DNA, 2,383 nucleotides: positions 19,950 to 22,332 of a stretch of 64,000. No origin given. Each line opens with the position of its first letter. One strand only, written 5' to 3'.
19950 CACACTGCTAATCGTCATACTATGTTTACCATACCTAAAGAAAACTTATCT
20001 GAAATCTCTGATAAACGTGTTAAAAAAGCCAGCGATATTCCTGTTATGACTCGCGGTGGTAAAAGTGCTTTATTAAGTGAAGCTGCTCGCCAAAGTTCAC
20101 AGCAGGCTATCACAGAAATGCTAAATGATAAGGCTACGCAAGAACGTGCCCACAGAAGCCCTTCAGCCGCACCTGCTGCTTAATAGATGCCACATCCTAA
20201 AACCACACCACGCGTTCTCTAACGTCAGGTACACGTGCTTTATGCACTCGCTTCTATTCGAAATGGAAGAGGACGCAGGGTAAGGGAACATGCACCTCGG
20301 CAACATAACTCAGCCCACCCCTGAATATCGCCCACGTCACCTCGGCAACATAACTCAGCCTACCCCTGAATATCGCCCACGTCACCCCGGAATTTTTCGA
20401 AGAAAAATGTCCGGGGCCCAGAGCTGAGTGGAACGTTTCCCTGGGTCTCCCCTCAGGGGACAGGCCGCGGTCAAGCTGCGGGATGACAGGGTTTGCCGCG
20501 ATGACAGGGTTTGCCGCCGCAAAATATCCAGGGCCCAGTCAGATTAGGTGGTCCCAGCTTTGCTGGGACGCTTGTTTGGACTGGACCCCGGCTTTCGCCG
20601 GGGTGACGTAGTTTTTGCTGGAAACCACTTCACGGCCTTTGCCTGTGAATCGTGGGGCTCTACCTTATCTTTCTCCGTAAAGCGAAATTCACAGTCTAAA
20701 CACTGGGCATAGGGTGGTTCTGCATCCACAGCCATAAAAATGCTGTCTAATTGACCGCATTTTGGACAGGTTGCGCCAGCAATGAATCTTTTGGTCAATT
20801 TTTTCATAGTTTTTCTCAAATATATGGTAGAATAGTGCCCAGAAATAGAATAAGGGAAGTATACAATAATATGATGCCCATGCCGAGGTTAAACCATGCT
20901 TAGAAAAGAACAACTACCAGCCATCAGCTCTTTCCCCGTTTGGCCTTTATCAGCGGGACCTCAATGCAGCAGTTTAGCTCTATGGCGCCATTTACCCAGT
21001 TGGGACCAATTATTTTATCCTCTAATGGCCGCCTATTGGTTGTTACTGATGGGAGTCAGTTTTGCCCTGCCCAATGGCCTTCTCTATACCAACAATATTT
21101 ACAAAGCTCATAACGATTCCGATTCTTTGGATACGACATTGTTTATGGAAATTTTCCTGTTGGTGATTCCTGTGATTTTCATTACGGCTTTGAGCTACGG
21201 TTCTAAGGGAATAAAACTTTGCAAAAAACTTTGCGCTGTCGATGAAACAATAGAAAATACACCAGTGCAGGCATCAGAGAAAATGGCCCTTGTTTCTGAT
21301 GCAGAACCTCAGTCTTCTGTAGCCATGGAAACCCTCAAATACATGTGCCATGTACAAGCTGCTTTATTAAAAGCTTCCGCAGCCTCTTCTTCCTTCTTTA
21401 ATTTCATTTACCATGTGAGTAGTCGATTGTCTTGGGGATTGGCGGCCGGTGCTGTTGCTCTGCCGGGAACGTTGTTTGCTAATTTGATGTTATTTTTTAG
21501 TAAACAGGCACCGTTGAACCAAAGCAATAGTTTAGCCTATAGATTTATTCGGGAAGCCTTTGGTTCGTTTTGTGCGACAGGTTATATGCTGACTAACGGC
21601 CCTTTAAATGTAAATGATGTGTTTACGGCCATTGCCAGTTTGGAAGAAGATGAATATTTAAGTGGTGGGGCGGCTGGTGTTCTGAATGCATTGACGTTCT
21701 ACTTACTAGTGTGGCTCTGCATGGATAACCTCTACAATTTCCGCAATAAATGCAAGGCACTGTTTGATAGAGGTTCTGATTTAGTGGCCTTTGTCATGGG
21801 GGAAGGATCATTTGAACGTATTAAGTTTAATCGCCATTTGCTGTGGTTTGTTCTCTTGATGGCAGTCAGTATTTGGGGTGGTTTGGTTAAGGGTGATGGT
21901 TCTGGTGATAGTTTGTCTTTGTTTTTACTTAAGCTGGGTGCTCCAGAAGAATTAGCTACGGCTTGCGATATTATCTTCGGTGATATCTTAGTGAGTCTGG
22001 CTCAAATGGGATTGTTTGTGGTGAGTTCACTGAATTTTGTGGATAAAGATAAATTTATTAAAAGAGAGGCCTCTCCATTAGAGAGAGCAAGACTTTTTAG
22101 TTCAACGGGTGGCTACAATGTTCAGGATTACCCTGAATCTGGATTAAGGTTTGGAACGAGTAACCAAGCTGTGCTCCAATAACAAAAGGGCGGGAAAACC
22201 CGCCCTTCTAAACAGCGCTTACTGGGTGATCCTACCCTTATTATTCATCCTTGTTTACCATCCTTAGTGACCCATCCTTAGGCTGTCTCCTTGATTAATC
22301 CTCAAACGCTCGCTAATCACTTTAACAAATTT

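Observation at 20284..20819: Dispersed palindromic repeat cluster rewrites the 3' end of a YheV-like gene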

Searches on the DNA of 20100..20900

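Call 72: search_rna_families(source=window, start=20100, end=20900, threshold=evalue, max_evalue=1)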
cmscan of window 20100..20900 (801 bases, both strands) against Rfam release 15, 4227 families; matches with E-value up to 1: 1.
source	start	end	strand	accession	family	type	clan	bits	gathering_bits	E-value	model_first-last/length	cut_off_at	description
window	20585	20604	+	RF02621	BSnc120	Gene; sRNA;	-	18.7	114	0.29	46-65/88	no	Brucella sRNA 120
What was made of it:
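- Tried and rejected: The only sub-threshold hit in the block is 18.7 bits to Brucella BSnc120 (E = 0.29, call 72), which is not significant.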

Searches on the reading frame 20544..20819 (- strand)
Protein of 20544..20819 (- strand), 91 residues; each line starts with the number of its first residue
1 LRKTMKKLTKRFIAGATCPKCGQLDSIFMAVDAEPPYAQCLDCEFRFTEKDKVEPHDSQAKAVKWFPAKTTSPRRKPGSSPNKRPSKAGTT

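Call 10: search_protein_families(library=pfam, proteins=[window:20544-20819:-], max_evalue=0.01)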
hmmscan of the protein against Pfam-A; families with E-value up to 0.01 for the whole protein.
window:20544-20819:- (91 aa): 2 families
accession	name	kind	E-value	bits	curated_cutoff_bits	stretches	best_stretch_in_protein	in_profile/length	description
PF09526.16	DUF2387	-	3.6e-11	43.4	25.9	1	9-56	2-49/72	Probable metal-binding protein (DUF2387)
PF14354.12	Lar_restr_allev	-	0.0028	18.3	28.6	1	18-61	6-49/58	Restriction alleviation protein Lar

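Call 11: search_protein_families(library=ncbifam, proteins=[window:20544-20819:-], max_evalue=0.01)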
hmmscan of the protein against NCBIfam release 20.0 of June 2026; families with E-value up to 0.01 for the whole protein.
window:20544-20819:- (91 aa): 1 family
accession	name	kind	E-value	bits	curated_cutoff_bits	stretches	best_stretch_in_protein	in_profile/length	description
TIGR02443.1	TIGR02443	equivalog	2.7e-13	49.5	49.45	1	9-62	3-57/59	YheV family putative zinc ribbon protein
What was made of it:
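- On YheV family (TIGR02443 / PF09526 DUF2387): TIGR02443 gives 49.5 against 49.45, covering ORF residues 9-62 (calls 10, 11).
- Checked: The minus-strand ORF is a YheV-family protein: Pfam DUF2387 at 3.6e-11 and TIGR02443 at 2.7e-13 (calls 10, 11).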

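Call 12: find_homologous_proteins(query=window:20547-20819:-, max_evalue=0.001)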
Query window:20547-20819:- (91 aa): 1 proteins with E <= 0.001 among 2 candidates.
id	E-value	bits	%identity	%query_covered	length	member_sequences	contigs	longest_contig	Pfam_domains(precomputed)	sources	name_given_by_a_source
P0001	5.6e-53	195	100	96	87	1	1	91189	PF09526.17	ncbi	-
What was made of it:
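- Tried and rejected: The word-index search found only the protein itself (call 12).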

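Call 13: find_encoding_contigs(protein=window:20547-20819:-, flank=10000, max_places=10)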
Protein window:20547-20819:- (91 aa): no gene with exactly this product is on record in the collection.

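Call 14: find_encoding_contigs(protein=P0001, flank=10000, max_places=10)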
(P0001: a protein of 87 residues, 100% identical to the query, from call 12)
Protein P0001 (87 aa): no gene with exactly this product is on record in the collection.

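Call 20: search_protein_representatives(protein=P0001)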
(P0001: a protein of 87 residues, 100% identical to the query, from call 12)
Query: 87 residues. Proteins with E-value up to 0.001 (for the whole library): 123; up to 1e-10: 3; up to 1e-30: 1. The best 123 are listed.
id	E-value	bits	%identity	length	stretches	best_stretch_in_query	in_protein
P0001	1.4e-53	194.6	100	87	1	1-87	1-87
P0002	9.7e-15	70.6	31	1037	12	21-52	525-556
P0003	7.9e-12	61.3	-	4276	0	-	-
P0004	8.2e-08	48.5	33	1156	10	3-29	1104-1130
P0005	3.3e-07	46.6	36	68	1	5-65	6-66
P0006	3.4e-07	46.5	38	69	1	5-68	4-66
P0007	3.8e-07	46.4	36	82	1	5-77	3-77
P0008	4.6e-07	46.1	35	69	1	4-65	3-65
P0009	5.4e-07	45.9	42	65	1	5-59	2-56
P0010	1.2e-06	44.8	32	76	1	2-70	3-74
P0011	2.1e-06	44.0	37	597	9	12-45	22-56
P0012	2.4e-06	43.8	38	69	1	6-68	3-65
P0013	3.3e-06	43.4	41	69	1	5-70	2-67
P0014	3.8e-06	43.2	38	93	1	4-77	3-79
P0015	4.9e-06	42.8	42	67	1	4-57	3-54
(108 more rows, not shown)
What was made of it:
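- Tried and rejected: The exhaustive representative search found nothing above about 46% identity among small YheV proteins (call 20).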

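Call 26: find_homologous_proteins(query=A1, max_evalue=0.001)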
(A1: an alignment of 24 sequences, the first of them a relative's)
Query A1 (24 sequences) (87 aa, profile of the alignment): 6398 proteins with E <= 0.001 among 8000 candidates; the best 120 are listed.
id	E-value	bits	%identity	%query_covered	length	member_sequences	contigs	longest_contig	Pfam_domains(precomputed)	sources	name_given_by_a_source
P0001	5.4e-21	92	100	100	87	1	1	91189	PF09526.17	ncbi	-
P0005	8.1e-21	91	36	75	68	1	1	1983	PF09526.17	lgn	-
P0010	6.3e-20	89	30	79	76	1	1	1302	PF09526.17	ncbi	-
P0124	2.9e-19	86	42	71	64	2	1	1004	PF09526.17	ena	-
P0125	1.6e-18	84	43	69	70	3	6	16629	PF09526.17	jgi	jgi:uncharacterized metal-binding protein (TIGR02443 family)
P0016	1.9e-18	84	41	67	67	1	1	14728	PF09526.17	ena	-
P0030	3.0e-18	83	43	57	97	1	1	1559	PF09526.17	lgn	-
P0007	5.1e-18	82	37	82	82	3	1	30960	PF09526.17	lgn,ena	-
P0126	6.1e-18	82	44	41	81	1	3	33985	PF09526.17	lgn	-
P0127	6.6e-18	82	45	44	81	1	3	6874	PF09526.17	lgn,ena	-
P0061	7.0e-18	82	39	71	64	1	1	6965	PF09526.17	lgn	-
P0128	8.1e-18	82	48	46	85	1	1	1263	PF09526.17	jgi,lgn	jgi:hypothetical protein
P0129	9.0e-18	82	45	44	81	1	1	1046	PF09526.17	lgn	-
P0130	9.7e-18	82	45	44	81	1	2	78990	PF09526.17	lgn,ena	-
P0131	1.0e-17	81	38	78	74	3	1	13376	PF09526.17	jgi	-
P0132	1.2e-17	81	47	44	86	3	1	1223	PF09526.17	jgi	-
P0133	1.3e-17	81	37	69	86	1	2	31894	PF09526.17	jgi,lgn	-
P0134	1.3e-17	81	51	47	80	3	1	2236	PF09526.17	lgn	-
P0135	1.3e-17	81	46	45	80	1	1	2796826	PF09526.17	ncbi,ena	-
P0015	1.4e-17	81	43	59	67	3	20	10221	PF09526.17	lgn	-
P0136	1.4e-17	81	47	44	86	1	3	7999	PF09526.17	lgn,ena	-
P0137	1.4e-17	81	41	45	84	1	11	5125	PF09526.17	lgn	-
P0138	1.6e-17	81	53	41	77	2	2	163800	PF09526.17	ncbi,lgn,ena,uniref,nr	ncbi:YheV family putative zinc ribbon protein [Marinagarivorans algicola]|uniref:YheV family putativ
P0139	1.7e-17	81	44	45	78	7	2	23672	PF09526.17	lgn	-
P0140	1.9e-17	81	40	92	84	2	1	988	PF09526.17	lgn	-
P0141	2.0e-17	81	38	43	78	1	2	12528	PF09526.17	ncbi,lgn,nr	ncbi:MAG: YheV family putative metal-binding protein [Cellvibrionaceae bacterium]|nr:YheV family put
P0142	2.0e-17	80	45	44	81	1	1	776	PF09526.17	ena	-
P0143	2.0e-17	80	37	78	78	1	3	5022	PF09526.17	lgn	-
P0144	2.1e-17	80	40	49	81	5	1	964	PF09526.17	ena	-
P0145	2.2e-17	80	43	43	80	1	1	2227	PF09526.17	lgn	-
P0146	2.2e-17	80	38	43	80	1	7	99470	PF09526.17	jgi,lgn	-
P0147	2.3e-17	80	45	46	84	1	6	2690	PF09526.17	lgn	-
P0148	2.3e-17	80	37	60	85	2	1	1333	PF09526.17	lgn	-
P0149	2.5e-17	80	43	64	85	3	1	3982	PF09526.17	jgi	jgi:uncharacterized protein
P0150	2.5e-17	80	56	41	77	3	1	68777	PF09526.17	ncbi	-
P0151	2.5e-17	80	45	56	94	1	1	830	PF09526.17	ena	-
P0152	2.6e-17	80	38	53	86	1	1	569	PF09526.17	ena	-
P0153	2.6e-17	80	47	44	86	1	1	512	PF09526.17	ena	-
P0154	2.7e-17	80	41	53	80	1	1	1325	PF09526.17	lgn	-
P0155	2.7e-17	80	45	48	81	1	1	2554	PF09526.17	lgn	-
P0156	2.8e-17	80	41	45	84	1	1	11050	PF09526.17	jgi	jgi:uncharacterized metal-binding protein (TIGR02443 family)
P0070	2.8e-17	80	41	45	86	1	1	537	PF09526.17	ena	-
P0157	2.9e-17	80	47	44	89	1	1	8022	PF09526.17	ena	-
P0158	3.1e-17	80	45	48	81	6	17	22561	PF09526.17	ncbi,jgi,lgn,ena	jgi:uncharacterized metal-binding protein (TIGR02443 family)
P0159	3.1e-17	80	44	41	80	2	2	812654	PF09526.17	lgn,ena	-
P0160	3.2e-17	80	45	48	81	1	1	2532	PF09526.17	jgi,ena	jgi:uncharacterized metal-binding protein (TIGR02443 family)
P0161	3.3e-17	80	40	53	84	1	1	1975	PF09526.17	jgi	jgi:uncharacterized protein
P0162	3.4e-17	80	34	87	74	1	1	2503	PF09526.17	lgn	-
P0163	3.7e-17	80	48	48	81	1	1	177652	PF09526.17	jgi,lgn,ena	jgi:uncharacterized metal-binding protein (TIGR02443 family)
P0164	3.7e-17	80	33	69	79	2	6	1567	PF09526.17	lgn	-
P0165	3.7e-17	80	44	45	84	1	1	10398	PF09526.17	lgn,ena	-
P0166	3.8e-17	80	45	48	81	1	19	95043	PF09526.17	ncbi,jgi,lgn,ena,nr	ncbi:MAG: YheV family putative metal-binding protein [Porticoccus sp.]|jgi:uncharacterized protein|n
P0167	3.9e-17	80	43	48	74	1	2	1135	PF09526.17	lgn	-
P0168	4.0e-17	80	45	48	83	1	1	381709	PF09526.17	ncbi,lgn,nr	ncbi:hypothetical protein TDB9533_03261 [Thalassocella blandensis]|nr:hypothetical protein TDB9533_0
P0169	4.0e-17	80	40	53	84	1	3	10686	PF09526.17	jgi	jgi:uncharacterized protein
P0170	4.1e-17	80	42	44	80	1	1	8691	PF09526.17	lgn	-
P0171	4.1e-17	79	41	45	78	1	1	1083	PF09526.17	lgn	-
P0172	4.2e-17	79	50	44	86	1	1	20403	PF09526.17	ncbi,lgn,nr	ncbi:MAG: YheV family putative metal-binding protein [Marinobacterium sp.]|nr:YheV family putative m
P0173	4.2e-17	79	47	44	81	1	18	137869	PF09526.17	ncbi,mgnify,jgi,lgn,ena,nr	ncbi:YheV family putative metal-binding protein [Halieaceae bacterium]|mgnify:CR=1 FL=1|jgi:uncharac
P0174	4.3e-17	79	48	48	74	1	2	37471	PF09526.17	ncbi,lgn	-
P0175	4.3e-17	79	48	48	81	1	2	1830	PF09526.17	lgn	-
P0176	4.5e-17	79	39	47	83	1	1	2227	PF09526.17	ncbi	-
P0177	4.9e-17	79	43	46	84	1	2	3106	PF09526.17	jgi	-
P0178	5.3e-17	79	45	44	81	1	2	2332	PF09526.17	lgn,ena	-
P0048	5.4e-17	79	43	69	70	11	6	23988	PF09526.17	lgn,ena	-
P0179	5.5e-17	79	42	41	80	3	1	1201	PF09526.17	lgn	-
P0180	5.7e-17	79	32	79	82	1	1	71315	PF09526.17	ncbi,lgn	ncbi:MAG: YheV family putative zinc ribbon protein [Cellvibrionaceae bacterium]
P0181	5.8e-17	79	41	45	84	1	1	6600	PF09526.17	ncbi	-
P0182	6.0e-17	79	44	47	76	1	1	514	PF09526.17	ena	-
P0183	6.1e-17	79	43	48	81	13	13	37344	PF09526.17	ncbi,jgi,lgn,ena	jgi:uncharacterized metal-binding protein (TIGR02443 family)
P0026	6.1e-17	79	36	94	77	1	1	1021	PF09526.17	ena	-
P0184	6.4e-17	79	30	61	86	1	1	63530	PF09526.17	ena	-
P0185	6.5e-17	79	41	45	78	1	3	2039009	PF09526.17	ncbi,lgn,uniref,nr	ncbi:YheV family putative zinc ribbon protein [Pseudoteredinibacter isoporae]|uniref:Uncharacterized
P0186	6.8e-17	79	41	43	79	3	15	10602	PF09526.17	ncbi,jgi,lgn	jgi:uncharacterized metal-binding protein (TIGR02443 family)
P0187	7.1e-17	79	44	45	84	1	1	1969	PF09526.17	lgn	-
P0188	7.2e-17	79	27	76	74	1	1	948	PF09526.17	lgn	-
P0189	7.2e-17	79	38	45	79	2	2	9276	PF09526.17,PF12760.13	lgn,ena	-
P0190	7.3e-17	79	39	47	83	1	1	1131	PF09526.17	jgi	jgi:uncharacterized metal-binding protein (TIGR02443 family)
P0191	7.3e-17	79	47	41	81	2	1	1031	PF09526.17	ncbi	-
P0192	7.5e-17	79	43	43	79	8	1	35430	PF09526.17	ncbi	ncbi:YheV family putative zinc ribbon protein [Porticoccus sp.]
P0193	7.5e-17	79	45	48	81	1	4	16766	PF09526.17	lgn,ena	-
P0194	7.6e-17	79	41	69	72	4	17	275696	PF09526.17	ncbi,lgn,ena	ncbi:MAG: putative metal-binding protein (TIGR02443 family) [Candidatus Pseudothioglobus sp.]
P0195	7.8e-17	79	44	45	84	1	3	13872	PF09526.17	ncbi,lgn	-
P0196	7.8e-17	79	43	48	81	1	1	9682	PF09526.17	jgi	jgi:uncharacterized metal-binding protein (TIGR02443 family)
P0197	8.1e-17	79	53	41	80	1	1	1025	PF09526.17,PF12760.13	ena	-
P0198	8.2e-17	79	44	41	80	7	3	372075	PF09526.17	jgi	jgi:uncharacterized protein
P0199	8.3e-17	79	41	47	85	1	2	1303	PF09526.17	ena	-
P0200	8.3e-17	79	41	47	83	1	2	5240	PF09526.17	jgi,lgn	jgi:uncharacterized metal-binding protein (TIGR02443 family)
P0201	8.3e-17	79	46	47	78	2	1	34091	PF09526.17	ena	-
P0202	8.5e-17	78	45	56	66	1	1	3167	PF09526.17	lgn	-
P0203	8.6e-17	78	35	63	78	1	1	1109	PF09526.17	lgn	-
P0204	8.8e-17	78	49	43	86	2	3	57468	PF09526.17,PF12760.13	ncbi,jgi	-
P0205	8.8e-17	78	33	70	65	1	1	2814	PF09526.17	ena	-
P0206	8.8e-17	78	47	41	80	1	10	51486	PF09526.17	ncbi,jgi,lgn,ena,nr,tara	ncbi:MAG: hypothetical protein CL693_14455 [Cellvibrionaceae bacterium]|nr:hypothetical protein [Cel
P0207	9.0e-17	78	46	45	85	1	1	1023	PF09526.17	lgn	-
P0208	9.0e-17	78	35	43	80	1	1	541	PF09526.17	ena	-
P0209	9.1e-17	78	33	63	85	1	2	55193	PF09526.17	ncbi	-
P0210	9.1e-17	78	53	41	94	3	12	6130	PF09526.17,PF12760.13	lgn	-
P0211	9.2e-17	78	44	47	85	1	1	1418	PF09526.17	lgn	-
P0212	9.4e-17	78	30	87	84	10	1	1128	PF09526.17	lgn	-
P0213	9.4e-17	78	35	43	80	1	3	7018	PF09526.17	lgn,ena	-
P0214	9.5e-17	78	40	48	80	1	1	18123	PF09526.17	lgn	-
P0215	9.5e-17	78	47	41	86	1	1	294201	PF09526.17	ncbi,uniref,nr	ncbi:YheV family putative zinc ribbon protein [Marinobacter caseinilyticus]|uniref:YheV family putat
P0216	9.6e-17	78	44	41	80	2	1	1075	PF09526.17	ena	-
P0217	9.7e-17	78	41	51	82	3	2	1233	PF09526.17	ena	-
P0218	1.0e-16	78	47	44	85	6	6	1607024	PF09526.17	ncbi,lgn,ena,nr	ncbi:MAG: YheV family putative metal-binding protein [Amphritea sp.]|nr:YheV family putative metal-b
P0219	1.0e-16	78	36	46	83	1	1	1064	PF09526.17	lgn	-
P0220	1.0e-16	78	35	43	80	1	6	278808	PF09526.17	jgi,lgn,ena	jgi:uncharacterized metal-binding protein (TIGR02443 family)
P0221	1.0e-16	78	49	47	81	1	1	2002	PF09526.17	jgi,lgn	jgi:hypothetical protein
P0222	1.0e-16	78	51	45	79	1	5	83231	PF09526.17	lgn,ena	-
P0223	1.0e-16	78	41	45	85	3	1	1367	PF09526.17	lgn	-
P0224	1.1e-16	78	45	48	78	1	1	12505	PF09526.17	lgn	-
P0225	1.1e-16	78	45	48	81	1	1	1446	PF09526.17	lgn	-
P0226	1.1e-16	78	40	60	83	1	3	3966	PF09526.17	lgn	-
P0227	1.1e-16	78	44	45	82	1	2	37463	PF09526.17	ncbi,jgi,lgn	ncbi:MAG: putative metal-binding protein (TIGR02443 family) [Cellvibrionaceae bacterium]|jgi:unchara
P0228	1.1e-16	78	51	49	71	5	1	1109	PF09526.17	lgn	-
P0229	1.1e-16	78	32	61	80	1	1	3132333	PF09526.17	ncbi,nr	ncbi:YheV family putative zinc ribbon protein [Porticoccaceae bacterium LTM1]|nr:YheV family putativ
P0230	1.1e-16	78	47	41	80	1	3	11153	PF09526.17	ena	-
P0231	1.1e-16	78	35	59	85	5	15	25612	PF09526.17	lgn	-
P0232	1.1e-16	78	31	63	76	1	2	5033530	PF09526.17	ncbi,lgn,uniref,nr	ncbi:YheV family putative zinc ribbon protein [Teredinibacter sp. KSP-S5-2]|uniref:YheV family putat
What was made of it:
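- Tried and rejected: The profile search found nothing closer either (call 26).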

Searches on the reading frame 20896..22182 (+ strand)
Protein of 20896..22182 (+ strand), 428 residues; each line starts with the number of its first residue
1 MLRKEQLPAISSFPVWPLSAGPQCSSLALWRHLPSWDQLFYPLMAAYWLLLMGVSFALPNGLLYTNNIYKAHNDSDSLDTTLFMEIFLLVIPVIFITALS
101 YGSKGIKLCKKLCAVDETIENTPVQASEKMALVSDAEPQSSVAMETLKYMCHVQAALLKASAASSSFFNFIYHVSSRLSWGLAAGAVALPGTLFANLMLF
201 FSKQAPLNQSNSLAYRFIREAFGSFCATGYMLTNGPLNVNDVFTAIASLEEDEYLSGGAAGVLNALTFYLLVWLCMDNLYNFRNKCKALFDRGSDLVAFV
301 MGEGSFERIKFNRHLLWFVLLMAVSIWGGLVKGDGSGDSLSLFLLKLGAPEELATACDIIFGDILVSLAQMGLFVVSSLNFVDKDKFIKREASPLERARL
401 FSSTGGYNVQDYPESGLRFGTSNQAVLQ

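Call 10: search_protein_families(library=pfam, proteins=[window:20896-22182:+], max_evalue=0.01)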
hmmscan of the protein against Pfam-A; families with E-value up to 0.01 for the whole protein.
window:20896-22182:+ (428 aa): 1 family
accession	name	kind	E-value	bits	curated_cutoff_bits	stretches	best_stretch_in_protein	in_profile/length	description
PF04303.18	PrpF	-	0.0073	15.7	27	0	66-139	172-251/371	PrpF protein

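Call 11: search_protein_families(library=ncbifam, proteins=[window:20896-22182:+], max_evalue=0.01)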
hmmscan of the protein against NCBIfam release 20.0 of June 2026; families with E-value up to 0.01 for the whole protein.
window:20896-22182:+ (428 aa): 0 families
